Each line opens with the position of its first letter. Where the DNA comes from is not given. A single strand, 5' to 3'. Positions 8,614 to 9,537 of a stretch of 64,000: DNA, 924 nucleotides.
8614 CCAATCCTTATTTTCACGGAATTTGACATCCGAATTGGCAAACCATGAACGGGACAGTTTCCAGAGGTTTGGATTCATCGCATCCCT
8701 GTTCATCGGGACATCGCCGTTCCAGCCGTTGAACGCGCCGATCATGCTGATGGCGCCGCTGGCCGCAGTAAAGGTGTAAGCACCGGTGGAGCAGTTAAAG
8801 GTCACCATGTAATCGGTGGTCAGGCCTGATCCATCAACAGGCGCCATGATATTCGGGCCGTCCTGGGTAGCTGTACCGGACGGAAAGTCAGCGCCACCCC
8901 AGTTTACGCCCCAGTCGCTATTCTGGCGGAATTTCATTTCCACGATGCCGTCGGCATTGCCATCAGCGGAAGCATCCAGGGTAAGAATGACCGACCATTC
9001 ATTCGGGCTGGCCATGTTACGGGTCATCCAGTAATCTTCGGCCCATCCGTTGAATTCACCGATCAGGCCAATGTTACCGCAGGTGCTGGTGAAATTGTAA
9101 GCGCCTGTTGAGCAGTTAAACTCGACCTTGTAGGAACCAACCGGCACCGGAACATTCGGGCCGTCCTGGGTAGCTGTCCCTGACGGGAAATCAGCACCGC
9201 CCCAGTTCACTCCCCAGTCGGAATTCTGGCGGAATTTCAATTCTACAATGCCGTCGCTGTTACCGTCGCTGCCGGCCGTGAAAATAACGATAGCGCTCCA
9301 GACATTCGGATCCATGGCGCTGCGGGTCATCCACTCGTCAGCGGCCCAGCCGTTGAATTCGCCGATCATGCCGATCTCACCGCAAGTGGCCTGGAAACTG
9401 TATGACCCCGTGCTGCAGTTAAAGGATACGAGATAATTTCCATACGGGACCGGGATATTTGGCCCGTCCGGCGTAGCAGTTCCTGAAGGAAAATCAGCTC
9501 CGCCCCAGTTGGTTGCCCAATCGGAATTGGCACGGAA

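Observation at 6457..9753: T9SS-secreted, enzyme-free multivalent scaffold divergent from susCD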

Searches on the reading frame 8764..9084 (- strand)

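Call 7: search_protein_families(library=pfam, proteins=[window:8764-9084:-], max_evalue=10)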
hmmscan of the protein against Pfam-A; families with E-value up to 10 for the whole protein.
seq(107 aa): 1 family
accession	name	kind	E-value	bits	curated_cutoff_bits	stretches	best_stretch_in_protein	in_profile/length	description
PF03531.20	SSrecog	-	0.11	12.9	22.2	1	23-52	35-64/69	Structure-specific recognition protein (SSRP1)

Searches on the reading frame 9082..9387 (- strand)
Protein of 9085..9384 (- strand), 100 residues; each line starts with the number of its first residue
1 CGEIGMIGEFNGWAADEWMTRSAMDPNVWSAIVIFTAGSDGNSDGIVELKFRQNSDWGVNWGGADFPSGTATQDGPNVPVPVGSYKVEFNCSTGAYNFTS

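Call 7: search_protein_families(library=pfam, proteins=[window:9085-9384:-], max_evalue=10)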
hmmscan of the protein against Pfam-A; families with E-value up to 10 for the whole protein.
seq(100 aa): 0 families

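Call 21: search_protein_families(library=pfam, alignment_id=A2, max_evalue=0.01)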
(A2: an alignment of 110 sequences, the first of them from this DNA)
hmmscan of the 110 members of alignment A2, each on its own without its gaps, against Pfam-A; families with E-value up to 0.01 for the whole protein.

A. member 1, seq(102 aa): 0 families

B. families by the number of members that match (of 110 scanned): 4 families
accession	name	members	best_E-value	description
PF16411.10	SusF_SusE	53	3.2e-13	Outer membrane protein SusF_SusE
PF22058.2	X25_BaPul_like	2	0.0043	Pullulanase X25 domain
PF16561.11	AMPK1_CBM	1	2.9e-05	Glycogen recognition site of AMP-activated protein kinase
PF23397.1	DUF7104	1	0.0093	Domain of unknown function (DUF7104)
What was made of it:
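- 53 of 110 related modules hit PF16411 (call 21).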

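Call 22: search_solved_structures(query=A2, max_evalue=1, show_alignments=4)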
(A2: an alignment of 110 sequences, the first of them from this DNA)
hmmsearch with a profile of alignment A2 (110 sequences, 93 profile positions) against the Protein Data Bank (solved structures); distinct sequences matched with E-value up to 1: 8.
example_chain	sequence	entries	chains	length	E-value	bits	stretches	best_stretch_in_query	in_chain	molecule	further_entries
9sji_A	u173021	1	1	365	1.9e-11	47.3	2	4-55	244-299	BT3088 (SGBPdex)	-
9sje_E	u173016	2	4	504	5.1e-10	42.7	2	4-55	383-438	BT3088 (SGBPdex)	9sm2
7rpy_A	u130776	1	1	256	0.08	16.4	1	4-65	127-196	Cohesin-containing protein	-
9qwj_D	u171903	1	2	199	0.17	15.3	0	31-73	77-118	TCR alpha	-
7cxd_A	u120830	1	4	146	0.22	15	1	4-86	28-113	Galectin-3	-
7mzk_N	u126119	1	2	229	0.4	14.2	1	8-65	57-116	PDI 96 heavy chain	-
4fe9_A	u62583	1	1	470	0.53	13.8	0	5-71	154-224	Outer membrane protein SusF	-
2wb7_A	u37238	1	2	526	0.62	13.6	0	4-69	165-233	PT26-6P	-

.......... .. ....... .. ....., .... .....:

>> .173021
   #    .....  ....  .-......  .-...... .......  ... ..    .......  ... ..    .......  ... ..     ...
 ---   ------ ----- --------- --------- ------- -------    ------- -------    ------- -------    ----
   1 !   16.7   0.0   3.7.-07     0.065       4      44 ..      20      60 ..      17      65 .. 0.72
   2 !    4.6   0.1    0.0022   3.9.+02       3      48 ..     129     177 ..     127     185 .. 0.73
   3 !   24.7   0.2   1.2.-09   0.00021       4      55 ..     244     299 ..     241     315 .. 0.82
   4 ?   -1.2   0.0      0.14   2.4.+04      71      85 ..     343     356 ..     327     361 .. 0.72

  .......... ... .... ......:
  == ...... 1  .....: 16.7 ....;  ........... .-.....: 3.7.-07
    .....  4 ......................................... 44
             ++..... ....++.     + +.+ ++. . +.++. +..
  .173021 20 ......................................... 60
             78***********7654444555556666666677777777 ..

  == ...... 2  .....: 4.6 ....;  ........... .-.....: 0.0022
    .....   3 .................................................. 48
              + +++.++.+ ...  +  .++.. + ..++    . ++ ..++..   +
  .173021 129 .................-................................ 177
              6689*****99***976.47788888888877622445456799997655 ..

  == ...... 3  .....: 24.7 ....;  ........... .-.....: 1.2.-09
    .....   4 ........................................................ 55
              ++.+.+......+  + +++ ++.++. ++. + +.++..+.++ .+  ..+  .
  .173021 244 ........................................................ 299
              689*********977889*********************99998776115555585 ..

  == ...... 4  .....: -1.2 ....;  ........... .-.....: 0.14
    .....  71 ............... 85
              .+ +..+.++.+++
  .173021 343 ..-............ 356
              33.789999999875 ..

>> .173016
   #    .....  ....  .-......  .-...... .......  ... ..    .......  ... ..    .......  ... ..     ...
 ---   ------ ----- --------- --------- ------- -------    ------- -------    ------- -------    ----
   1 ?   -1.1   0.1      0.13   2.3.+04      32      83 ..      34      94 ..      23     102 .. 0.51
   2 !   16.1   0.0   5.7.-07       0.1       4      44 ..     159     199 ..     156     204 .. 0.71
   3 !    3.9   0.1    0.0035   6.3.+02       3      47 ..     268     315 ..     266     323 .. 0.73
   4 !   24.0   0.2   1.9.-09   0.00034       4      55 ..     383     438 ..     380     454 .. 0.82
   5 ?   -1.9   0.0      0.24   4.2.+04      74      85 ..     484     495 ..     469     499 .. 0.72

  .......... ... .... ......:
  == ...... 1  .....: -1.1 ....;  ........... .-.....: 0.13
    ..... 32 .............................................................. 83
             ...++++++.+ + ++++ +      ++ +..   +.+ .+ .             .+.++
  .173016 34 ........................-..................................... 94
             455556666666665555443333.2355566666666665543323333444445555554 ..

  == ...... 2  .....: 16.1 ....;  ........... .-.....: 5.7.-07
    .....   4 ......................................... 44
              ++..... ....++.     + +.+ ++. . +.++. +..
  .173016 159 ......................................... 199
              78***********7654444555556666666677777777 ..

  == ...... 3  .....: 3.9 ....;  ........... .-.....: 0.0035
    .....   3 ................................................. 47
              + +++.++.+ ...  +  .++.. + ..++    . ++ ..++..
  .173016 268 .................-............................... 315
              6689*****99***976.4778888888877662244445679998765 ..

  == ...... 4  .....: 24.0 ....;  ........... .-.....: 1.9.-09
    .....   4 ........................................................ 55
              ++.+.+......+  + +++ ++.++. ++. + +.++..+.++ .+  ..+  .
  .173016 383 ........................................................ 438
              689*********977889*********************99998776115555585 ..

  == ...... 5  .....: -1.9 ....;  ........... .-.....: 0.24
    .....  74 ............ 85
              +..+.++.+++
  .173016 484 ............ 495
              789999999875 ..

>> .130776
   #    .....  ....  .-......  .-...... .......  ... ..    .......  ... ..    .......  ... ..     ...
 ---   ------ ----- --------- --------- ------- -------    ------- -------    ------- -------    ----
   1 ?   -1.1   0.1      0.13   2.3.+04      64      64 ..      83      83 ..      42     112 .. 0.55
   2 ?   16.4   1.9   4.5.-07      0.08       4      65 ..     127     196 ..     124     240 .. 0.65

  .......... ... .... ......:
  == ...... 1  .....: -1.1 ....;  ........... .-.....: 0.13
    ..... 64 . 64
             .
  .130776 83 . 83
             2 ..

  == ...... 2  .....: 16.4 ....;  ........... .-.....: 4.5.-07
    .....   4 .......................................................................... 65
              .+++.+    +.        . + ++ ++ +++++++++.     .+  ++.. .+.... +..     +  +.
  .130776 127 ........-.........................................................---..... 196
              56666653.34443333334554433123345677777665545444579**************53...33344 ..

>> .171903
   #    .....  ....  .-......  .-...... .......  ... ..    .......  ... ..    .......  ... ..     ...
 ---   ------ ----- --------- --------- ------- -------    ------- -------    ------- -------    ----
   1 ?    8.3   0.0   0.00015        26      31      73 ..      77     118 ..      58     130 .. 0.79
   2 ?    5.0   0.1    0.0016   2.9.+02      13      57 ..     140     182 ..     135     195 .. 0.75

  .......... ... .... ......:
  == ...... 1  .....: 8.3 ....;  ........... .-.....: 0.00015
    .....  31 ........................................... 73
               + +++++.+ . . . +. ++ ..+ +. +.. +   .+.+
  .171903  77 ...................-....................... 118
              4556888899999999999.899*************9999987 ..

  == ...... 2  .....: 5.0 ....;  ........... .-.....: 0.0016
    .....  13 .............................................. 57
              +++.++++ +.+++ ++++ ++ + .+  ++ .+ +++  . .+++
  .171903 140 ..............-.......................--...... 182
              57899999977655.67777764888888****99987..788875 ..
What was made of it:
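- Closest known: BT3088. Same: It is the best PDB sequence match of the module-family profile (E 1.9e-11, call 22) and has several tandem modules of the same type.
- The best PDB sequence hit of the module profile is the dextran-PUL SGBP BT3088 (1.9e-11, call 22), so linkage specificity within the fold is not fixed. The module profile also matches the dextran SGBP BT3088 (call 22).
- Tried and rejected: The deeper profile A2 raised BT3088 to 1.9e-11, but SusF stayed at 0.53 (call 22).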

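Call 23: predict_structure(alignment_id=A2)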
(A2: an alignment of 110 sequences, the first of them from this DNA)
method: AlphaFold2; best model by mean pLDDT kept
length: 102 residues; sequences in the alignment: 110
mean_pLDDT: 98.0   pTM: 0.89
mean pLDDT of the five models: 98.0, 98.0, 97.9, 98.0, 97.8
residues with pLDDT >= 90: 101; 70-90: 1; 50-70: 0; < 50: 0
segments of 3 or more residues with pLDDT < 50: none
pLDDT, mean of each block of 10 residues (from residue 1): 96 98 98 98 98 98 99 99 99 99 97
secondary structure, 60 per line:
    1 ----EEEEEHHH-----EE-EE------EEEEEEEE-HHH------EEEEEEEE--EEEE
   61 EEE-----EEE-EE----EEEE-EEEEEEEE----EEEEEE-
elements in order: E5-9 E29-36 E47-54 E57-63 E69-71 E79-82 E84-91 E96-101
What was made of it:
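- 9085..9384 (-): Module M2 (aa 124-223), the module that was modelled. Putative stacking Trp are W136 and W180. AF2 pLDDT 98.0 (call 23).
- On SusE/SusF family (Pfam PF16411; X25-type starch-binding modules): AF2 model with pLDDT 98 (call 23).
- The M2 model has pLDDT 98 (call 23).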

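Call 28: fold_search(model_id=the predicted structure, library=pdb)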
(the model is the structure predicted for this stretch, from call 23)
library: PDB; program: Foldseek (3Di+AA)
matches with E <= 10: 207; with E <= 0.001: 1
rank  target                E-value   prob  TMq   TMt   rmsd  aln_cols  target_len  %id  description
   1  4fe9_A                8.8e-05  1.00  0.74  0.18   2.2       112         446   14  Crystal Structure of SusF from Bacteroides thetaiotaomicron (released 2012-08-29)
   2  7rpy_A                2.9e-03  1.00  0.58  0.28   5.5       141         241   15  X25-2 domain of Sca5 from Ruminococcus bromii (released 2022-04-13)
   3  4fem_A                1.5e-02  1.00  0.58  0.30   5.7       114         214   17  Structure of SusE with alpha-cyclodextrin (released 2012-08-29)
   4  4fch_A                2.8e-02  1.00  0.63  0.32   4.5       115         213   14  Crystal Structure SusE from Bacteroides thetaiotaomicron with maltoheptaose (released 2012-08-29)
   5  4yee_D                7.3e-02  0.99  0.50  0.62   4.9        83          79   19  beta2 carbohydrate binding module (CBM) of AMP-activated protein kinase (AMPK) in complex with glucosyl-beta-cyclodext (released 2015-04-01)
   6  2lu3_MODEL_1_A        7.3e-02  0.99  0.50  0.48   4.8        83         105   19  Solution NMR structure of the apo-form of the beta2 carbohydrate module of AMP-activated protein kinase (released 2013-06-12)
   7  4yee_B                9.1e-02  0.99  0.50  0.60   4.9        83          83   19  beta2 carbohydrate binding module (CBM) of AMP-activated protein kinase (AMPK) in complex with glucosyl-beta-cyclodext (released 2015-04-01)
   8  4yee_E                9.6e-02  0.99  0.50  0.58   4.9        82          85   20  beta2 carbohydrate binding module (CBM) of AMP-activated protein kinase (AMPK) in complex with glucosyl-beta-cyclodext (released 2015-04-01)
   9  4yee_N                1.2e-01  0.99  0.50  0.59   4.9        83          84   19  beta2 carbohydrate binding module (CBM) of AMP-activated protein kinase (AMPK) in complex with glucosyl-beta-cyclodext (released 2015-04-01)
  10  4yee_A                1.3e-01  0.99  0.50  0.60   4.9        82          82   20  beta2 carbohydrate binding module (CBM) of AMP-activated protein kinase (AMPK) in complex with glucosyl-beta-cyclodext (released 2015-04-01)
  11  2qlv_B                2.1e-01  0.72  0.38  0.27   8.4       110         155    8  Crystal structure of the heterotrimer core of the S. cerevisiae AMPK homolog SNF1 (released 2007-09-25)
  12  2qlv_E                2.6e-01  0.96  0.50  0.38   5.0        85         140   12  Crystal structure of the heterotrimer core of the S. cerevisiae AMPK homolog SNF1 (released 2007-09-25)
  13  4rer_B                2.8e-01  0.92  0.49  0.29   4.8        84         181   21  Crystal structure of the phosphorylated human alpha1 beta2 gamma1 holo-AMPK complex bound to AMP and cyclodextrin (released 2014-12-10)
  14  2f15                  2.9e-01  0.96  0.50  0.56   5.0        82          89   20  Glycogen-Binding Domain Of The Amp-Activated Protein Kinase beta2 Subunit (released 2005-12-27)
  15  6b2e_B                3.1e-01  0.95  0.50  0.28   4.7        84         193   21  Structure of full length human AMPK (a2b2g1) in complex with a small molecule activator SC4. (released 2018-04-25)
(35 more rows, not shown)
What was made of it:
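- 9085..9384 (-): Foldseek top hit is SusF 4fe9, followed by Sca5 X25-2 and SusE (call 28).
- On SusE/SusF family (Pfam PF16411; X25-type starch-binding modules): The Foldseek top hit is SusF 4fe9 (E 8.8e-5, TMq 0.74, rmsd 2.2 A), and SusE 4fem/4fch rank 3 and 4 (call 28).
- Closest known: SusE / SusF of Bacteroides thetaiotaomicron. Same: SusF is the best structural match of the module (call 28).
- Its top PDB matches are SusF, Sca5 X25-2, SusE and AMPK-beta CBM48, all starch or glycogen binders (call 28).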

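Call 76: search_protein_representatives(alignment_id=A2)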
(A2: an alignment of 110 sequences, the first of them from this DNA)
Query: 110 sequences, 93 profile positions. Proteins with E-value up to 0.001 (for the whole library): 4328; up to 1e-10: 2257; up to 1e-30: 390. The best 150 are listed.
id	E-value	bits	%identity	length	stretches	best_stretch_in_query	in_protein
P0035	9.8e-232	766.2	-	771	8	2-92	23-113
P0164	2.5e-220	729.7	-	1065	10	3-92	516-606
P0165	8.7e-184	612.5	-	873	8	3-92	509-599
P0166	3.7e-166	556.0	-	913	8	2-92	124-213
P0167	1.4e-161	541.3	-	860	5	2-92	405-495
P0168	8.7e-161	538.8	-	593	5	2-92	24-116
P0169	2.3e-160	537.4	-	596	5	2-93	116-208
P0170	5.2e-159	533.1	-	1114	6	1-92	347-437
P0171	8.1e-153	513.3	-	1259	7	3-92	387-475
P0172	1.6e-151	509.1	-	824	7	2-92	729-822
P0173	9.2e-151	506.7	-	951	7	3-92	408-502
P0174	1.8e-146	492.9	-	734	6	2-92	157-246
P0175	7.2e-146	491.0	-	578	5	2-92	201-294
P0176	1.1e-145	490.4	-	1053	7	3-92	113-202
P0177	3.0e-144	485.8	-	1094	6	1-92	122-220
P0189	4.5e-122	414.7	-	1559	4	2-92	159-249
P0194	8.9e-115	391.3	-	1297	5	4-91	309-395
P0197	3.3e-112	383.1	-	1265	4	3-92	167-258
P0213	6.2e-97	334.1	-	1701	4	2-91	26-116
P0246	2.4e-73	258.5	-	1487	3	4-92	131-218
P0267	9.4e-62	221.4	-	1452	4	2-92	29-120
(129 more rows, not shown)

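Call 77: search_protein_families(library=pfam, proteins=[P0189, P0213, P0246, P0267, P0197, P0194], max_evalue=0.00001)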
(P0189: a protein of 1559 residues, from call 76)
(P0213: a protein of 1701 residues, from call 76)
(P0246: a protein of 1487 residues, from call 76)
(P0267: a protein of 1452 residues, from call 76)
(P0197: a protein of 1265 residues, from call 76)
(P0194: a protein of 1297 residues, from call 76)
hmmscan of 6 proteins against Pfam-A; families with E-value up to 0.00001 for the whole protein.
P0189 (1559 aa): 6 families
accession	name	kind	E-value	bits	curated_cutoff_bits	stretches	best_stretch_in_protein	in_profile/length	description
PF16411.10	SusF_SusE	-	2.7e-22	80.3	27.5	2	63-245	1-166/167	Outer membrane protein SusF_SusE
PF00128.31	Alpha-amylase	-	4.6e-21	76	22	1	843-1146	22-357/446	Alpha amylase, catalytic domain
PF00041.27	fn3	-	2.9e-12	47.1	25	1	1294-1370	2-77/84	Fibronectin type III domain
PF16561.11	AMPK1_CBM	-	3.1e-09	37.3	26.8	0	708-773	13-71/85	Glycogen recognition site of AMP-activated protein kinase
PF18962.6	Por_Secre_tail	-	4.2e-06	27.4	27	0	1486-1549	1-67/75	Secretion system C-terminal sorting domain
PF16656.11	Pur_ac_phosph_N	-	5.6e-06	27.3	30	0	722-756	46-82/93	Purple acid Phosphatase, N-terminal domain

P0213 (1701 aa): 4 families
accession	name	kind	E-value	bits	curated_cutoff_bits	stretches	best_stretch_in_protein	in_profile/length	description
PF00128.31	Alpha-amylase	-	4.6e-22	79.3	22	1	709-1014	21-356/446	Alpha amylase, catalytic domain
PF16328.11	DUF4961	-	2.4e-18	66.8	27.1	1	1159-1270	182-280/283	Domain of unknown function (DUF4961)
PF16411.10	SusF_SusE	-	2.6e-18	67.3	27.5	1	130-313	1-167/167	Outer membrane protein SusF_SusE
PF18962.6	Por_Secre_tail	-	4.1e-06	27.4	27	0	1623-1698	2-75/75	Secretion system C-terminal sorting domain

P0246 (1487 aa): 3 families
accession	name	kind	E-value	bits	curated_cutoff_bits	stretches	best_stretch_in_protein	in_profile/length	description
PF13585.12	CHU_C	-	9.2e-21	74.2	27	1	1405-1485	2-86/86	CHU_C Type IX secretion signal domain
PF16411.10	SusF_SusE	-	1.7e-12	48.4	27.5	0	133-211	1-87/167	Outer membrane protein SusF_SusE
PF17468.7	GP52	-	2.3e-06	28.1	25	0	1118-1170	6-56/61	Phage gene product 52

P0267 (1452 aa): 4 families
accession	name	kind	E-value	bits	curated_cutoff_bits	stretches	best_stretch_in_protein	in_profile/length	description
PF00128.31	Alpha-amylase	-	4.6e-23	82.6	22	1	616-964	19-391/446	Alpha amylase, catalytic domain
PF18962.6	Por_Secre_tail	-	7.7e-12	45.8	27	1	1375-1450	2-75/75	Secretion system C-terminal sorting domain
PF02922.24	CBM_48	-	4.6e-08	33.7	22.4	1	467-536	11-82/83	Carbohydrate-binding module 48 (Isoamylase N-terminal domain)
PF16411.10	SusF_SusE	-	3.4e-07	31.2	27.5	0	3-117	78-167/167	Outer membrane protein SusF_SusE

P0197 (1265 aa): 4 families
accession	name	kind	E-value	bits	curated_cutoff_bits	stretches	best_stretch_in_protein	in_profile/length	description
PF18942.5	DUF5689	-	7.9e-34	117.9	28.6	1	872-1064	5-217/217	Family of unknown function (DUF5689)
PF16411.10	SusF_SusE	-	9.5e-24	85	27.5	1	170-347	1-161/167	Outer membrane protein SusF_SusE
PF14292.12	SusE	-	1.5e-16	60.9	25.2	1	58-135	28-105/106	SusE outer membrane protein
PF00686.25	CBM_20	-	5.6e-16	58.6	23.3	0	612-698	2-81/97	Starch binding domain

P0194 (1297 aa): 5 families
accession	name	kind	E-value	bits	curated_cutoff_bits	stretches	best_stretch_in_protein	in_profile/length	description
PF19408.5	PKD_6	-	2.1e-21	76.5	25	1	1135-1196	19-78/82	PKD-like domain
PF16411.10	SusF_SusE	-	2.8e-19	70.5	27.5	0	121-299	2-167/167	Outer membrane protein SusF_SusE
PF11617.13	Cu-binding_MopE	-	1.1e-10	42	27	1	531-559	1-29/30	Putative metal-binding motif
PF19081.6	Ig_7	-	4.7e-10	40.1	27.3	1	564-643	1-82/84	Ig-like domain CHU_C associated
PF18962.6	Por_Secre_tail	-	3.5e-09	37.3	27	1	1224-1291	2-70/75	Secretion system C-terminal sorting domain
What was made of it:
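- Related modules are fused to GH13 plus a CTD in P0189, P0213 and P0267, and to the SusE N-terminal domain plus CBM20 in P0197 (call 77). Related modules are fused to GH13, not to beta-glycanases (call 77).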
